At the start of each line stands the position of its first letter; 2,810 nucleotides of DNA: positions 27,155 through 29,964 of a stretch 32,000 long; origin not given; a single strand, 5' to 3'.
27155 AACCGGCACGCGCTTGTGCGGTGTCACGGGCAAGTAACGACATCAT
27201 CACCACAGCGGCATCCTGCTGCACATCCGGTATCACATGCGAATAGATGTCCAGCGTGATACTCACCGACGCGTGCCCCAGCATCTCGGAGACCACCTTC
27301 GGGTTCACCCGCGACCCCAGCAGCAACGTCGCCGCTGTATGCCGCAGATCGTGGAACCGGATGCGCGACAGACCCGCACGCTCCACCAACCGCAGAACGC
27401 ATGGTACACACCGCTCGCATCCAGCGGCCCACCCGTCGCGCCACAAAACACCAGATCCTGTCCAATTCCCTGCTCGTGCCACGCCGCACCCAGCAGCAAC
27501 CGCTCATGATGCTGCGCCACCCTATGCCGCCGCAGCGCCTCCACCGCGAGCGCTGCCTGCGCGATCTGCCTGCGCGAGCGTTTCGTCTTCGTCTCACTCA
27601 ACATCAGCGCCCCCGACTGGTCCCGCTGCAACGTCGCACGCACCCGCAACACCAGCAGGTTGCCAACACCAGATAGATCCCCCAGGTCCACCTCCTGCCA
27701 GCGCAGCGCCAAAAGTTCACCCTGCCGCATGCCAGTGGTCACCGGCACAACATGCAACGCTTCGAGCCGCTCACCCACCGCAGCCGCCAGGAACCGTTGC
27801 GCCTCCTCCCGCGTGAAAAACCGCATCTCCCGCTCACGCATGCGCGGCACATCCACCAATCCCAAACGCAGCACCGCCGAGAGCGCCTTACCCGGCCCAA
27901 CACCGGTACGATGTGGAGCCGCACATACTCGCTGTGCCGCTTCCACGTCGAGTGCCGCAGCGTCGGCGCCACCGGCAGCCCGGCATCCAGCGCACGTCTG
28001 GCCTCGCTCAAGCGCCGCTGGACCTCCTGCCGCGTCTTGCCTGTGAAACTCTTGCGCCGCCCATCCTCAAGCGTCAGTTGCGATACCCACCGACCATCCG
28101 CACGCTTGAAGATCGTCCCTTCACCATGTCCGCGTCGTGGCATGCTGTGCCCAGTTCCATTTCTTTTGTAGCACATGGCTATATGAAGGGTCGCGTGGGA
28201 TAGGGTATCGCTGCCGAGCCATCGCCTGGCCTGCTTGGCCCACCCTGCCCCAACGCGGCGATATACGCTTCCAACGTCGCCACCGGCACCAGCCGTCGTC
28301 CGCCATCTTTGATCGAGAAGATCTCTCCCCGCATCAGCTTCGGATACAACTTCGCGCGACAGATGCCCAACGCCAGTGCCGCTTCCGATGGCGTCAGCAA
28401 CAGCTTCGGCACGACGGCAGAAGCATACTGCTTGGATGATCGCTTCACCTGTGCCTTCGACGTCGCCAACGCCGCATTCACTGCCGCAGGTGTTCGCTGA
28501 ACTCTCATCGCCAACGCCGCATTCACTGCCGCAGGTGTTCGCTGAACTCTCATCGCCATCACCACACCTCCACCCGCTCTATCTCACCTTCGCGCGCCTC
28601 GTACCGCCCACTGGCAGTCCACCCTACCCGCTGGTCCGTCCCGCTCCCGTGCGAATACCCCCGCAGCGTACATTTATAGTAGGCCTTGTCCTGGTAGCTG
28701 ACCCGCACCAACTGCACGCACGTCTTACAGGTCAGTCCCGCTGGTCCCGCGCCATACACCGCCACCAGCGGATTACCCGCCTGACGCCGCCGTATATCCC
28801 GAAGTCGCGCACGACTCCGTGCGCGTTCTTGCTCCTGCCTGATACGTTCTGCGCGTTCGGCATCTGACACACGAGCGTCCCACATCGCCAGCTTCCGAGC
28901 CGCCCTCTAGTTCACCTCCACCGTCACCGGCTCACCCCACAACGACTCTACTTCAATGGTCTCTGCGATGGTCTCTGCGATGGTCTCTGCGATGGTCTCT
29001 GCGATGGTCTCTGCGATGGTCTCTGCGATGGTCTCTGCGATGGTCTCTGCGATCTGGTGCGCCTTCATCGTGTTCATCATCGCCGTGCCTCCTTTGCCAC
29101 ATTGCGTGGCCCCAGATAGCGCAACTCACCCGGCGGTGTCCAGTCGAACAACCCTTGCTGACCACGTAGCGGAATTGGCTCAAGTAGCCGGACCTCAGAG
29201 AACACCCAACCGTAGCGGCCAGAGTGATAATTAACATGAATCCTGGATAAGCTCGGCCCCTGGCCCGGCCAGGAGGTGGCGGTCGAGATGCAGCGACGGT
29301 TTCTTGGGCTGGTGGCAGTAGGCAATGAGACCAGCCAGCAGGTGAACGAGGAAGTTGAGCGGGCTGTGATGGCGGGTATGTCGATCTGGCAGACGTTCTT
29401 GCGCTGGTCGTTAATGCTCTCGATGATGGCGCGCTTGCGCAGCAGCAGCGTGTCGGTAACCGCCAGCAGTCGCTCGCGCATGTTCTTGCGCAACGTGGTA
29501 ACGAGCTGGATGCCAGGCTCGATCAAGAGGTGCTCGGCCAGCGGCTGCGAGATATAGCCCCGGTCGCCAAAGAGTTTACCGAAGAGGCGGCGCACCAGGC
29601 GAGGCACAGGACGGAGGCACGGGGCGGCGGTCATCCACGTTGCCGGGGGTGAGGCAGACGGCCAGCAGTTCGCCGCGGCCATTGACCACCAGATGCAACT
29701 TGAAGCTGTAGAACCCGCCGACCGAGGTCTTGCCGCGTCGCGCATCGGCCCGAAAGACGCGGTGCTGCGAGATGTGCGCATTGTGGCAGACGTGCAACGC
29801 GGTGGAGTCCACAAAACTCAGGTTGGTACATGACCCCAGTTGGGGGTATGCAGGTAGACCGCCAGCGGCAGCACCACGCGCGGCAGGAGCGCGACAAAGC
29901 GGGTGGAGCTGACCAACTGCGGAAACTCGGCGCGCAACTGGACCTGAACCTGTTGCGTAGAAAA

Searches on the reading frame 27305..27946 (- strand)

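Call 18: search_protein_families(library=pfam, proteins=[window:27305-27946:-], max_evalue=0.01)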
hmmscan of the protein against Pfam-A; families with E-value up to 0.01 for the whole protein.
window:27305-27946:- (213 aa): 1 family
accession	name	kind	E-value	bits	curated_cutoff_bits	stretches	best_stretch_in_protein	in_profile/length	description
PF00589.27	Phage_integrase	-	6.6e-06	26.4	27.1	1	43-185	2-115/172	Phage integrase family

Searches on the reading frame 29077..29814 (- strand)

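Call 18: search_protein_families(library=pfam, proteins=[window:29077-29814:-], max_evalue=0.01)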
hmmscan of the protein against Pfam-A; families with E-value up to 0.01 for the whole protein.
window:29077-29814:- (245 aa): 2 families
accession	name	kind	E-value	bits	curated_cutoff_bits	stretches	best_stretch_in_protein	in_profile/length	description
PF13612.12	DDE_Tnp_1_3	-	1.5e-24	87.2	27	1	68-145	72-148/155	Transposase DDE domain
PF01609.27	DDE_Tnp_1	-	0.00036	20.8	23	1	67-145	69-177/200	Transposase DDE domain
